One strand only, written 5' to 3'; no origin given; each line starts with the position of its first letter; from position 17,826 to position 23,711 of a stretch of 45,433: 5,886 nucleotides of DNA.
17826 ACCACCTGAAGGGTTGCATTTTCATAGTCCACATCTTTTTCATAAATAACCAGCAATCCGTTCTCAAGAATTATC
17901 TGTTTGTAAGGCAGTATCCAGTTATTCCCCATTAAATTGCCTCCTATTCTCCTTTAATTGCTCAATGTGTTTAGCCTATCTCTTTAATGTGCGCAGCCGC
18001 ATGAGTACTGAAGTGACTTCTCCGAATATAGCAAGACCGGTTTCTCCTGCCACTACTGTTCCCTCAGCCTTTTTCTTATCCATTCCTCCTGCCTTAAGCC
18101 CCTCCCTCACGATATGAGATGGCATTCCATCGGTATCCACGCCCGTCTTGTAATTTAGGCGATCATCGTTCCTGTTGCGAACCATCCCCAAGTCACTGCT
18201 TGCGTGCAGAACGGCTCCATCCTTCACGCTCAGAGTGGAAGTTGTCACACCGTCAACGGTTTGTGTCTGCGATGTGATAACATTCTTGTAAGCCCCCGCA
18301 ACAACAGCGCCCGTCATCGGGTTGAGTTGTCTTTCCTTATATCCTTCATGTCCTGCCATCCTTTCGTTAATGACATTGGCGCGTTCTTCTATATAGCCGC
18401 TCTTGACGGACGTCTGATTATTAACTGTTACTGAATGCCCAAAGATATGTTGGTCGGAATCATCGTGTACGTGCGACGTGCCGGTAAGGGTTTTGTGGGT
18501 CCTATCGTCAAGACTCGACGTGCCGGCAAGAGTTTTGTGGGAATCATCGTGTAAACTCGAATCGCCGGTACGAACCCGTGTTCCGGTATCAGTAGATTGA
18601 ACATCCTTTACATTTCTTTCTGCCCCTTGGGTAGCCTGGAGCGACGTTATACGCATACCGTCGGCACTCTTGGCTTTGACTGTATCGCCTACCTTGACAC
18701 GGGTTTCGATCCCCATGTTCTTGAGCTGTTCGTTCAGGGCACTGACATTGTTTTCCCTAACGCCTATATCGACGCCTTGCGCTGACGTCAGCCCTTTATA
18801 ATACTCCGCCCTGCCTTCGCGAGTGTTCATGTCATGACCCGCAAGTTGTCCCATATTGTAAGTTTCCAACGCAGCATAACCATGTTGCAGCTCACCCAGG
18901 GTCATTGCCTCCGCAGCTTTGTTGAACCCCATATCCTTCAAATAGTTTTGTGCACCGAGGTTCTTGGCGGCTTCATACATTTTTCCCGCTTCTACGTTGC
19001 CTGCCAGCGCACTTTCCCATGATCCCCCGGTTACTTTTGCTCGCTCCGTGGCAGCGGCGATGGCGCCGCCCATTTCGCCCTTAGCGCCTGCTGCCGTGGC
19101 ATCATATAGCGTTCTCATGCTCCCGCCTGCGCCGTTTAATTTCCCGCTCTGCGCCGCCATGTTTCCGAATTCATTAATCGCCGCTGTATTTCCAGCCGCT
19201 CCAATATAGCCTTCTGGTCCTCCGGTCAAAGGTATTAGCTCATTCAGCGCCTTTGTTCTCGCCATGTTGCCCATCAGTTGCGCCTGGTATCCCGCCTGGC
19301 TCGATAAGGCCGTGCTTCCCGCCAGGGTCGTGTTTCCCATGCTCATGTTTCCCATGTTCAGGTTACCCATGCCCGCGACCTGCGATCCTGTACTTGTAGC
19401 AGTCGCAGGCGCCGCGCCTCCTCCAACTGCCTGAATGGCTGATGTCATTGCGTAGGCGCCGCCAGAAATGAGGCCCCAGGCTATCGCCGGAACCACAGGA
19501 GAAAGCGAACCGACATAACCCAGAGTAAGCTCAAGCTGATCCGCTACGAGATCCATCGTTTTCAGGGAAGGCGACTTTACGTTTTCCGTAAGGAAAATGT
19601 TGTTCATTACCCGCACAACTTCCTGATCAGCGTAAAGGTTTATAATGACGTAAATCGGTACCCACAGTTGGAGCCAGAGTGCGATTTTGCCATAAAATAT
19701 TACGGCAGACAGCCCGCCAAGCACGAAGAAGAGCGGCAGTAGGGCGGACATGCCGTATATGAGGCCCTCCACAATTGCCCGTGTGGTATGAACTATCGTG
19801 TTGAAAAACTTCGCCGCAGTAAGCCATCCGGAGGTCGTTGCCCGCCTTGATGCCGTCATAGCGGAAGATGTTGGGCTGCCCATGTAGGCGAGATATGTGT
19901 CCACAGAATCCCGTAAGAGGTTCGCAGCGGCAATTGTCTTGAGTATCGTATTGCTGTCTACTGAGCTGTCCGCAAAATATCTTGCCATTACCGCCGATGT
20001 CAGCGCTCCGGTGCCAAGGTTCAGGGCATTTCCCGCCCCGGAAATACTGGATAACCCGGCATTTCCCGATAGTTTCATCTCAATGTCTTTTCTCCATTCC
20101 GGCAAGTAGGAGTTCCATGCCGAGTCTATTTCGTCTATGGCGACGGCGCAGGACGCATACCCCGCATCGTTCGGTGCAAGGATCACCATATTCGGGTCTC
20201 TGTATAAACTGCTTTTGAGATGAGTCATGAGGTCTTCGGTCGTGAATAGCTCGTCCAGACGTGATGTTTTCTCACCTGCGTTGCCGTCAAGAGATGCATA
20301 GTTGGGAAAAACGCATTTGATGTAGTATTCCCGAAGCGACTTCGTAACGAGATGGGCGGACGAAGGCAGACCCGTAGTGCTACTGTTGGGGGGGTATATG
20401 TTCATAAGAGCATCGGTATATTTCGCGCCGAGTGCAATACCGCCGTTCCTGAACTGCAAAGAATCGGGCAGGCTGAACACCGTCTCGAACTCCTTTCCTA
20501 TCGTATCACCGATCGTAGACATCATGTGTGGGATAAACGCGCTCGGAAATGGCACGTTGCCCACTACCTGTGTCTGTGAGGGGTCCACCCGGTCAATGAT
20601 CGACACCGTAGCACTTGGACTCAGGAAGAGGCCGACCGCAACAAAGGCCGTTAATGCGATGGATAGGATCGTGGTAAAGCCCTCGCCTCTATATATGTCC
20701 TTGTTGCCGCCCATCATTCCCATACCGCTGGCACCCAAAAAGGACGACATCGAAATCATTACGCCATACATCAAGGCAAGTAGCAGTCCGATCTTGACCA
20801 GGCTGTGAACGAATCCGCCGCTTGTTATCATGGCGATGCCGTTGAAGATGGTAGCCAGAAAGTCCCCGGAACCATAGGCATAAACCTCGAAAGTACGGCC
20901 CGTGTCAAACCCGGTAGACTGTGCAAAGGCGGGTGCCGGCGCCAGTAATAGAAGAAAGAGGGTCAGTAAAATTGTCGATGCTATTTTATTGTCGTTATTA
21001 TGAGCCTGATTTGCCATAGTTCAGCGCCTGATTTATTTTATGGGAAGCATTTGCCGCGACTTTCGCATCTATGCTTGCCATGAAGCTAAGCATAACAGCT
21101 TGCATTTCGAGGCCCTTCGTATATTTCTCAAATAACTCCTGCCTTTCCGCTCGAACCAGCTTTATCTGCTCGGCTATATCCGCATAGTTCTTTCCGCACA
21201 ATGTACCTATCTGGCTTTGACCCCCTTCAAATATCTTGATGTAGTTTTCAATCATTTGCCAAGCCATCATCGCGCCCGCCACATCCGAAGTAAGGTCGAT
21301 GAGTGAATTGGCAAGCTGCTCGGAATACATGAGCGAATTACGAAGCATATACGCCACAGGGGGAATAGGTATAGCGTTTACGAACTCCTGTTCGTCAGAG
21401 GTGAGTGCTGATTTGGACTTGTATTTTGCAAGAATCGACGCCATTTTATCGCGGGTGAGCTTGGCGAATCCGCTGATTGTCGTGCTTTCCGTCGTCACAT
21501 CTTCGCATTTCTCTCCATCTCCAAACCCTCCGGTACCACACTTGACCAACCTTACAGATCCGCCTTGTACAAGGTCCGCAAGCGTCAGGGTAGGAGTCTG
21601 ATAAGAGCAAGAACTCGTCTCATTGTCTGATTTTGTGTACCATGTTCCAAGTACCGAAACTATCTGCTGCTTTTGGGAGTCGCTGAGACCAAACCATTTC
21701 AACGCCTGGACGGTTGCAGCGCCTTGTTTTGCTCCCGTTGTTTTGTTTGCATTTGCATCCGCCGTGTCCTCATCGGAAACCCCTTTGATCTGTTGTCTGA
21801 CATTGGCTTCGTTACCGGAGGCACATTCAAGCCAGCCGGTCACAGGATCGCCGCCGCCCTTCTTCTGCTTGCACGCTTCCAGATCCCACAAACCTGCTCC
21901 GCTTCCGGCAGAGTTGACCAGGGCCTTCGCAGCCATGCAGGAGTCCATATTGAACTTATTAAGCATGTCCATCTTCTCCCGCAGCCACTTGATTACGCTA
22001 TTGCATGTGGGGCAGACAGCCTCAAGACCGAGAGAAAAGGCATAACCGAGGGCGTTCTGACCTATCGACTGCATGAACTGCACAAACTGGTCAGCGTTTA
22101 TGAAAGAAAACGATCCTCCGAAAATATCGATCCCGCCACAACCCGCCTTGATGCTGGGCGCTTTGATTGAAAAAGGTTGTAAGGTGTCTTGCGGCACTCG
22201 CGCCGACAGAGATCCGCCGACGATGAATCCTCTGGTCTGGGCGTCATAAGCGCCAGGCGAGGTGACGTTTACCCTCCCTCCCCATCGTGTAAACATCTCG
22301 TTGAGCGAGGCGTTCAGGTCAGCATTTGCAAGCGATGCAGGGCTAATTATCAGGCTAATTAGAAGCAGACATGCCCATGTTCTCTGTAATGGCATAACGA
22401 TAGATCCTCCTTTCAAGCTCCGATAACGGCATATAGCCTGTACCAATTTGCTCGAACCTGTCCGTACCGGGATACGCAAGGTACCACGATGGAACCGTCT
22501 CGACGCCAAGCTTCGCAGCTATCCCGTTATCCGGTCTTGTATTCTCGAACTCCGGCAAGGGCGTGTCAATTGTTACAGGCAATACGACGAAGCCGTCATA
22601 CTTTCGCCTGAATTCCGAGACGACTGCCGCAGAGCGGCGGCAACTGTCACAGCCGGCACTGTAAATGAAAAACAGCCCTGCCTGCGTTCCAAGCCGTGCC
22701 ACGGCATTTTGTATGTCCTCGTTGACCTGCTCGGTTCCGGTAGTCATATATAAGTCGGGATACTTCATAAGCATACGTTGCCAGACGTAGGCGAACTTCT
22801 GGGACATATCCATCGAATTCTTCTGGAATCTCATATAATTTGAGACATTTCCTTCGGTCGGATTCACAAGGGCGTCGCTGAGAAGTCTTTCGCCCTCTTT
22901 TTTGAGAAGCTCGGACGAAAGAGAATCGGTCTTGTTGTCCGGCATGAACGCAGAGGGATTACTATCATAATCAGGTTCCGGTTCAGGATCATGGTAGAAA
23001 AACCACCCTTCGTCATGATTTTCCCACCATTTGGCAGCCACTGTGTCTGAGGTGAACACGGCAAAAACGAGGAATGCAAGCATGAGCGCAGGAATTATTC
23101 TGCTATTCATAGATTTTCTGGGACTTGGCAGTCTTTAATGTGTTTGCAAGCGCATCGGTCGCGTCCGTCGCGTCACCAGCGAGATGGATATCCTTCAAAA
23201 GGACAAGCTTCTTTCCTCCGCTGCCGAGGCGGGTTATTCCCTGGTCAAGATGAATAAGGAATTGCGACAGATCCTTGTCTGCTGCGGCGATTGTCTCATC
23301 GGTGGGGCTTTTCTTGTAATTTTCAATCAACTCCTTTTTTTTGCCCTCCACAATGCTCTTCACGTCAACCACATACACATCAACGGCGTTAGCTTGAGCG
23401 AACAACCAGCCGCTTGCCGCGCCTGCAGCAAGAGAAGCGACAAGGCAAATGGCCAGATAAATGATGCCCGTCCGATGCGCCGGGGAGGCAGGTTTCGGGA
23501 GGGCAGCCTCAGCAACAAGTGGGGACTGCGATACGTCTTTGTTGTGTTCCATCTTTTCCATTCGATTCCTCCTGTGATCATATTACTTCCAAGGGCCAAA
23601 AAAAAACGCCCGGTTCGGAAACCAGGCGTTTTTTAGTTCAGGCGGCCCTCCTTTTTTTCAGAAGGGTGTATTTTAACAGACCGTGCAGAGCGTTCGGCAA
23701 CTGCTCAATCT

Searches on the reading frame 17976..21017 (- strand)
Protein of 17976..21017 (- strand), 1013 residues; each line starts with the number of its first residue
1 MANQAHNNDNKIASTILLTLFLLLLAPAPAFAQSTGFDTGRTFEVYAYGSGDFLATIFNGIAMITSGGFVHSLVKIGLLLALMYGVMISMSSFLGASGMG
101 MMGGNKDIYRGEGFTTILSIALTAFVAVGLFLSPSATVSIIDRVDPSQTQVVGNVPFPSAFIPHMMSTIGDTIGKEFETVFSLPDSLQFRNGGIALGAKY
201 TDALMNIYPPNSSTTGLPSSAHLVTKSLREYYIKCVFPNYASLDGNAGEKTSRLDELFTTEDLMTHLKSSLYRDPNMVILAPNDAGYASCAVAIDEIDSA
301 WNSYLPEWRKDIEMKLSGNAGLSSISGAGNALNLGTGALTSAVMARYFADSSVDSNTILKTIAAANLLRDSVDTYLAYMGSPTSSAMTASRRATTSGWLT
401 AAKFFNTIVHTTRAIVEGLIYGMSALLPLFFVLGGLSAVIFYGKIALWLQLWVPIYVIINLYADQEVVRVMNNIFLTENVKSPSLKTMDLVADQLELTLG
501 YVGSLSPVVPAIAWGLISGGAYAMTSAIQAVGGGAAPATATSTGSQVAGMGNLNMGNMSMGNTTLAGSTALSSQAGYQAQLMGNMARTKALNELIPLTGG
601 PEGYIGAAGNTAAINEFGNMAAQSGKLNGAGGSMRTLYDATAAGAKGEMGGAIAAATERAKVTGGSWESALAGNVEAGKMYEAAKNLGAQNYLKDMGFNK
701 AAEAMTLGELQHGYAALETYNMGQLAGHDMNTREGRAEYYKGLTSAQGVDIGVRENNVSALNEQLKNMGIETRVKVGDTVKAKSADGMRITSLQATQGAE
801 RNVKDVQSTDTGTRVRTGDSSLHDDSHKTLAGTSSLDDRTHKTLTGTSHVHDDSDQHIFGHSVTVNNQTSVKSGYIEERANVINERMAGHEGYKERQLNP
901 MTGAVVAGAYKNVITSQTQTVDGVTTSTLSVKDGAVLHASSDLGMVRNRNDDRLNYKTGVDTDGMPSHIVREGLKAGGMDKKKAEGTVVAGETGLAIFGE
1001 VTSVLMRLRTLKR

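Call 8: search_protein_families(library=pfam, proteins=[window:17976-21017:-])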
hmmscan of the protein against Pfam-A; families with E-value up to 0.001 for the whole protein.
window:17976-21017:- (1013 aa): 1 family
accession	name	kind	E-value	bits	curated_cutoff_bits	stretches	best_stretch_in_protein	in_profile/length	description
PF07916.16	TraG_N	-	2.3e-58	198.7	36.1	1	44-535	1-458/462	TraG-like protein, N-terminal region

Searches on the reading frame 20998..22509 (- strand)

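Call 8: search_protein_families(library=pfam, proteins=[window:20998-22509:-])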
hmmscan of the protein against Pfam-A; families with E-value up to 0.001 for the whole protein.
window:20998-22509:- (503 aa): 1 family
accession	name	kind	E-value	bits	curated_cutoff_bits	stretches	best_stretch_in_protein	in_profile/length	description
PF06122.16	TraH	-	8.4e-82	275.8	25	1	69-421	1-357/358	Conjugative relaxosome accessory transposon protein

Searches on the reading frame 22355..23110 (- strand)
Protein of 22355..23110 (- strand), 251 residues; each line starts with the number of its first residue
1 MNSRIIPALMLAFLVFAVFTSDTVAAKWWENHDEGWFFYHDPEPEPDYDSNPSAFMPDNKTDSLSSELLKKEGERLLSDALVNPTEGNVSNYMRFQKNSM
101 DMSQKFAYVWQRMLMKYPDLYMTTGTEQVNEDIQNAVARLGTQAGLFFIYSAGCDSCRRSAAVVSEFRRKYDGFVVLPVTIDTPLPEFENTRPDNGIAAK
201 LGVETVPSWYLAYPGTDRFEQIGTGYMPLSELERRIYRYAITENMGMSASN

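Call 27: search_protein_families(library=pfam, max_evalue=0.01, proteins=[window:22355-23110:-])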
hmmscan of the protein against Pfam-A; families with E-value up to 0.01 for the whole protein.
window:22355-23110:- (251 aa): 2 families
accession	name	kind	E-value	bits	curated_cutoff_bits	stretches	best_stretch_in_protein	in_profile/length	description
PF13728.12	TraF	-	2.6e-42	145.6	23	1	35-237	1-224/224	F plasmid transfer operon protein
PF13905.12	Thioredoxin_8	-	0.0022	18.7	27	1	148-195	7-57/94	Thioredoxin-like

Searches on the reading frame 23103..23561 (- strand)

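Call 27: search_protein_families(library=pfam, max_evalue=0.01, proteins=[window:23103-23561:-])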
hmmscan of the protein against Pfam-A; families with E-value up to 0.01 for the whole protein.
window:23103-23561:- (152 aa): 1 family
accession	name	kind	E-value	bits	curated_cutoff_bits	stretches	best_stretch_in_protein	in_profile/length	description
PF09677.15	TrbI_Ftype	-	0.00037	21.3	27.4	1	63-141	22-101/106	Type-F conjugative transfer system protein (TrbI_Ftype)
